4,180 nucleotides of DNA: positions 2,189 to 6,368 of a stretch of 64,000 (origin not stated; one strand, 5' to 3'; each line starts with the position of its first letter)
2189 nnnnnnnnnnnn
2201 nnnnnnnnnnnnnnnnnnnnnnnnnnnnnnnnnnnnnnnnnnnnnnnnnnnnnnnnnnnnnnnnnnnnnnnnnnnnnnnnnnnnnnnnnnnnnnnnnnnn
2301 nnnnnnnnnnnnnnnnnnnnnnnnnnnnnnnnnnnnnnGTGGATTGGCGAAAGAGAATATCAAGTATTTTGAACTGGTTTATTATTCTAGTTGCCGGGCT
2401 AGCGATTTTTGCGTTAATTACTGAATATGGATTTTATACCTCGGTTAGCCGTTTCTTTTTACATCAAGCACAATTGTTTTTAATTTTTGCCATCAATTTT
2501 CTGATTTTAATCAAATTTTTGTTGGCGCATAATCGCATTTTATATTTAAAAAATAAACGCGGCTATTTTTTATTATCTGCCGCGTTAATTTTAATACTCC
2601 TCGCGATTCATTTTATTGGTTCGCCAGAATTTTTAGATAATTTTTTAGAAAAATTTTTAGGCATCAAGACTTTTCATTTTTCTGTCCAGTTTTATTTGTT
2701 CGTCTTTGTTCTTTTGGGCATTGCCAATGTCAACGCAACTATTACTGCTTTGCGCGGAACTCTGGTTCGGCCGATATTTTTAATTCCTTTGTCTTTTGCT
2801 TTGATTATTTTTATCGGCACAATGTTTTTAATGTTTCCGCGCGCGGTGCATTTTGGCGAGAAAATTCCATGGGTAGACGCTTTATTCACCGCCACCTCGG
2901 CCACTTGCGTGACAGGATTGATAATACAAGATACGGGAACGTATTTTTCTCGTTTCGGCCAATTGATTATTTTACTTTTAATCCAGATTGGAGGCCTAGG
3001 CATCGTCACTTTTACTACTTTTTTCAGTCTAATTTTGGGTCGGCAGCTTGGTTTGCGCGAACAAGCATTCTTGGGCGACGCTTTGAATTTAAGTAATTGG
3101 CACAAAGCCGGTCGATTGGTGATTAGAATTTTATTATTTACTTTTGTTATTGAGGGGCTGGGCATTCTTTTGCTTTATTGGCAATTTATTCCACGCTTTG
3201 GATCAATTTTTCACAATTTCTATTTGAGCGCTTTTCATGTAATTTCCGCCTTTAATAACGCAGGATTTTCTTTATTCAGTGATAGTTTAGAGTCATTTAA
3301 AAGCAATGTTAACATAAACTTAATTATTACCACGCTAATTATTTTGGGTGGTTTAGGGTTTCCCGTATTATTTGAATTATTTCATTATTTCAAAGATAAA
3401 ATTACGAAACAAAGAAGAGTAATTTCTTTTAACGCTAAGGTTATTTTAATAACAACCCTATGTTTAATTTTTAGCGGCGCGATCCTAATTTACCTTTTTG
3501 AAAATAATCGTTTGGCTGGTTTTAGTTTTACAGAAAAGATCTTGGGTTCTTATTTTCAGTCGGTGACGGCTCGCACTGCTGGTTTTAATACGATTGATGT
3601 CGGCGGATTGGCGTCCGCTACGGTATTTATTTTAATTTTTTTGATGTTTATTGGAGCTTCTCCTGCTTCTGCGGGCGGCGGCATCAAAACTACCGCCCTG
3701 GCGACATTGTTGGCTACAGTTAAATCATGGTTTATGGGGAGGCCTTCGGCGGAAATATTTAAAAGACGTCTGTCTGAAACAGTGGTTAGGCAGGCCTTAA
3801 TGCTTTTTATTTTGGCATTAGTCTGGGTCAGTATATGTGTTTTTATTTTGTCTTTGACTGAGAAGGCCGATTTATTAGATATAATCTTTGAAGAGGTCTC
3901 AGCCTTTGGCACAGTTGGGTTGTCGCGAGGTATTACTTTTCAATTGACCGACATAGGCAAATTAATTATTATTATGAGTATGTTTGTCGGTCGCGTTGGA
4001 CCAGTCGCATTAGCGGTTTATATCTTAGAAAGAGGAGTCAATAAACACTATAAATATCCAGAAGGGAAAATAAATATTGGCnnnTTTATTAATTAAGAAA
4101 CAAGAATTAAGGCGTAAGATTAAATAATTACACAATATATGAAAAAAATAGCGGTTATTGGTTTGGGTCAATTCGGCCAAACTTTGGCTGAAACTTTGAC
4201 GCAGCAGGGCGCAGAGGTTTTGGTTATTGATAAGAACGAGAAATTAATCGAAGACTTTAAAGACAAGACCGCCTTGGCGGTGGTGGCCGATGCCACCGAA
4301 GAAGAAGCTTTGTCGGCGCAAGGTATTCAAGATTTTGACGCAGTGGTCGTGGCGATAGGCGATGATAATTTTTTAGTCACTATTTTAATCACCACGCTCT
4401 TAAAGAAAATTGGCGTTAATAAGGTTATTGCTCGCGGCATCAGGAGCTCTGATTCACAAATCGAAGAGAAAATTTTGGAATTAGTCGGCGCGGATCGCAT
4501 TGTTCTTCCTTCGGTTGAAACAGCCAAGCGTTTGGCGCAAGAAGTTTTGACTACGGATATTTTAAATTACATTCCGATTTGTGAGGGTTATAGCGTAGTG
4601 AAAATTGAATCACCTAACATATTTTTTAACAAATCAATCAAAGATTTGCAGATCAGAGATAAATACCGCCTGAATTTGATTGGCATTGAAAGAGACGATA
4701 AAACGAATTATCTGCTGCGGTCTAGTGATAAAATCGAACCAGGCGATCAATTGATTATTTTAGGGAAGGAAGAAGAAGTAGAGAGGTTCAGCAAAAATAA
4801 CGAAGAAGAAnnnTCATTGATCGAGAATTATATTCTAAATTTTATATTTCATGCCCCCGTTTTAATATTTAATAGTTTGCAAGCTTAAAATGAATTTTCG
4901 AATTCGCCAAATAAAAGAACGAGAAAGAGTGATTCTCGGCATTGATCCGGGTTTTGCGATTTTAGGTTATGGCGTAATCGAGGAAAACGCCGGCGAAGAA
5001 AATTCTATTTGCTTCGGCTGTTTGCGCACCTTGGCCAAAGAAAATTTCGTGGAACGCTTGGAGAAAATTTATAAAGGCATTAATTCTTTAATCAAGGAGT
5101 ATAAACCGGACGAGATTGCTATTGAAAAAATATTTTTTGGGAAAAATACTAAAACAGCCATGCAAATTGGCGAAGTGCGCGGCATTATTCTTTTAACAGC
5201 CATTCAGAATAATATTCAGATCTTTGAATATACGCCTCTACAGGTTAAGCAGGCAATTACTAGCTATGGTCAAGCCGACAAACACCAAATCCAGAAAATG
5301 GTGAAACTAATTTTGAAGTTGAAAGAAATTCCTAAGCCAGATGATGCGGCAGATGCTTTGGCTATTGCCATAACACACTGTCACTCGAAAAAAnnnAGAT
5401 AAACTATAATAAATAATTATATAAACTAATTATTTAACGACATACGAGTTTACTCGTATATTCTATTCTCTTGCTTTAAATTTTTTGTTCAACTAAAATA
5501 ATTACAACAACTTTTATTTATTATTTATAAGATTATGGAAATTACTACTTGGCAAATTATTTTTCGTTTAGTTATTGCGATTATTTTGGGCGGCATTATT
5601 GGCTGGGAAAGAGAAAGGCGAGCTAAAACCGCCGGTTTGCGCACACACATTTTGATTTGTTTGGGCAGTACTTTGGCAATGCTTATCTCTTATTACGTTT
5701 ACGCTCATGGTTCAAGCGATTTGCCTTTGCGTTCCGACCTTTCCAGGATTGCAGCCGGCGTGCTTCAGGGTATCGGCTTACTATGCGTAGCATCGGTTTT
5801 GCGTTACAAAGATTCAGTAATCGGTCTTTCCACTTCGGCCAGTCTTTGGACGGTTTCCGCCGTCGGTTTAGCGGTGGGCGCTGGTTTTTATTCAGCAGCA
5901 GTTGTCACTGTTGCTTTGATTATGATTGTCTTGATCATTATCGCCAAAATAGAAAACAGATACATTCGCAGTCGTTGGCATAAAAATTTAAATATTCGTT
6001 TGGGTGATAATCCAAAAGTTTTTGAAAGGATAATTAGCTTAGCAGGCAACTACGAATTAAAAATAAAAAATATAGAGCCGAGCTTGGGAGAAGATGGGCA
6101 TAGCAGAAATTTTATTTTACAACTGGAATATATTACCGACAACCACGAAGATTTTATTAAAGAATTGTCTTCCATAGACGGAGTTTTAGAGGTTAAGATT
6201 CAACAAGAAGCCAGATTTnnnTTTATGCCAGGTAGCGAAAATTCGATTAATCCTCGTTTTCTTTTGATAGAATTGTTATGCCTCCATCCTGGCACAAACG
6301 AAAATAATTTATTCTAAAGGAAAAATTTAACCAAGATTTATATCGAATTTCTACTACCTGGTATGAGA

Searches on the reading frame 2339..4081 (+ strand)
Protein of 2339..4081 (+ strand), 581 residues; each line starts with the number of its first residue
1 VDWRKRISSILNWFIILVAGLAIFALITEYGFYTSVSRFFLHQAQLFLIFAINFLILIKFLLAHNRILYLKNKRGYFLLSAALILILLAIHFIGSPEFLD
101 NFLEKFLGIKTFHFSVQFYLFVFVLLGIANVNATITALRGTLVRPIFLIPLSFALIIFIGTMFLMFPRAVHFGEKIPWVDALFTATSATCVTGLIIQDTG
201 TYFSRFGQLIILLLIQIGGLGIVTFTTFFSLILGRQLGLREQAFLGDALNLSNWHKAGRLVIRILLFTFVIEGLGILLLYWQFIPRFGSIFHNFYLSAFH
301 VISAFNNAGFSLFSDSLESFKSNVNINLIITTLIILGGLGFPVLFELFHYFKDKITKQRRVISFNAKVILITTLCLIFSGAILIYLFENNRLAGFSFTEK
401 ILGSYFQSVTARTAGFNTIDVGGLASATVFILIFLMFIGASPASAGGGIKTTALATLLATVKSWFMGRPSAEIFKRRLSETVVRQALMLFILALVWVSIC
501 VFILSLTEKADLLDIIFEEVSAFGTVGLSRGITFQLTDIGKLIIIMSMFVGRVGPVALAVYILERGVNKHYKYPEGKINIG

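Call 19: search_protein_families(library=ncbifam, proteins=[window:2339-4081:+], max_evalue=0.001)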
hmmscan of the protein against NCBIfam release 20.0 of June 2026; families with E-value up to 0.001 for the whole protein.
window:2339-4081:+ (581 aa): 2 families
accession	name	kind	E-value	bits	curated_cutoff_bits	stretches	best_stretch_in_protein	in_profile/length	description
TIGR00933.1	2a38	subfamily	2e-102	343.3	331.15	1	163-552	1-391/391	TrkH family potassium uptake protein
TIGR00934.2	2a38euk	subfamily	2.9e-22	78.9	441.9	1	295-553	526-820/834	TRK family potassium/sodium uptake transporter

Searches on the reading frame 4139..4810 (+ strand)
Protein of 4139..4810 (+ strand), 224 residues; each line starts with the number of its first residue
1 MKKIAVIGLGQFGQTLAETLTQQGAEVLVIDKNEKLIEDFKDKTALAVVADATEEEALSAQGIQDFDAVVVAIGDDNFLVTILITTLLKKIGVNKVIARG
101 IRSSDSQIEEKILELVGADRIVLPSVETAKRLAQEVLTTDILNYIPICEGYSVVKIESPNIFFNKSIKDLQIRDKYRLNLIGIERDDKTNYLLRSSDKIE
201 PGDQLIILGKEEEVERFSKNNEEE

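Call 18: search_protein_families(library=ncbifam, proteins=[window:4139-4810:+], max_evalue=0.001)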
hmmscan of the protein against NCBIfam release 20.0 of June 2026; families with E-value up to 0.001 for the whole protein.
window:4139-4810:+ (224 aa): 34 families (the best 25 are shown)
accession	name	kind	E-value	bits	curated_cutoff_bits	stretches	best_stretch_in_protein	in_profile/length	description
NF007041.0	PRK09496.3-4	equivalog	2e-24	86.1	386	1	3-220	2-218/450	Trk system potassium transporter TrkA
NF007039.0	PRK09496.3-2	equivalog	2.8e-23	82.5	293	1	3-219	2-218/446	Trk system potassium transporter TrkA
NF007043.0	PRK09496.3-6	equivalog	5.6e-20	71.5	384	1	2-215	232-438/445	Trk system potassium transporter TrkA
NF007031.0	PRK09496.1-2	equivalog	1e-14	54.4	289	1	3-216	2-221/458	Trk system potassium transporter TrkA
NF007034.0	PRK09496.2-1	subfamily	1.5e-13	50.5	344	1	3-220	2-217/445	Trk system potassium transporter TrkA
NF007038.0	PRK09496.2-6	equivalog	2.9e-13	49.4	374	1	3-219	2-219/445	Trk system potassium transporter TrkA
NF007032.0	PRK09496.1-4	equivalog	4.6e-12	45.6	309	1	3-216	2-219/457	Trk system potassium transporter TrkA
NF007040.0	PRK09496.3-3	equivalog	1.1e-11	44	455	1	2-217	4-222/462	Trk system potassium transporter TrkA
NF007033.0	PRK09496.1-5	equivalog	1.2e-11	44.4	338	1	3-218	2-217/449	Trk system potassium transporter TrkA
NF007030.0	PRK09496.1-1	equivalog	1.8e-10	40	371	1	3-123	2-124/458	Trk system potassium transporter TrkA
NF007037.0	PRK09496.2-4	equivalog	4.8e-09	35.5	445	1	2-141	238-373/454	Trk system potassium transporter TrkA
NF007035.0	PRK09496.2-2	equivalog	4.9e-09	35.5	521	1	4-219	3-218/455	Trk system potassium transporter TrkA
TIGR03026.1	NDP-sugDHase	subfamily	1.4e-06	27.3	189.8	1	2-46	1-45/413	nucleotide sugar dehydrogenase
NF002924.0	PRK03562.1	equivalog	1.4e-06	27.1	752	1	3-99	404-499/623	glutathione-regulated potassium-efflux system protein KefC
NF012005.0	PRK15461.1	equivalog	4.3e-06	26.1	348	1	1-52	1-52/298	sulfolactaldehyde 3-reductase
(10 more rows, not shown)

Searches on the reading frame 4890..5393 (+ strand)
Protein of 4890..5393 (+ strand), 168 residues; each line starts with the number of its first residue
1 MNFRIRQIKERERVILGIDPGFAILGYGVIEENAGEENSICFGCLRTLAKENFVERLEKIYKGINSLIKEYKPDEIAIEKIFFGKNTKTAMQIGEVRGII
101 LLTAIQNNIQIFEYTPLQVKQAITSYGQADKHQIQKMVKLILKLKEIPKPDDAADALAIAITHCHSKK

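Call 18: search_protein_families(library=ncbifam, proteins=[window:4890-5393:+], max_evalue=0.001)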
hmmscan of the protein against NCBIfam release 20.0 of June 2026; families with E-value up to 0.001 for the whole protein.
window:4890-5393:+ (168 aa): 2 families
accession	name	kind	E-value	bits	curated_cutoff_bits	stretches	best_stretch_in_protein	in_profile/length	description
NF000711.0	PRK00039.2-1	equivalog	3.3e-68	228.6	163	1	14-167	2-155/161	crossover junction endodeoxyribonuclease RuvC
TIGR00228.1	ruvC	equivalog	8.6e-50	168.7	100.65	1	15-168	1-152/156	crossover junction endodeoxyribonuclease RuvC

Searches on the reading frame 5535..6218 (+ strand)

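Call 18: search_protein_families(library=ncbifam, proteins=[window:5535-6218:+], max_evalue=0.001)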
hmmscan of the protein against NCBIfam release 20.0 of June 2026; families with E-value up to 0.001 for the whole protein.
window:5535-6218:+ (228 aa): 2 families
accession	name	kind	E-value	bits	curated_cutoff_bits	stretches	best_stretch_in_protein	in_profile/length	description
NF007431.0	PRK09977.1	equivalog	3e-38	131.6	214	1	7-223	4-215/215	MgtC/SapB family protein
NF011912.0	PRK15385.1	equivalog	2.1e-16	59.9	255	1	7-138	9-131/231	MgtC family protein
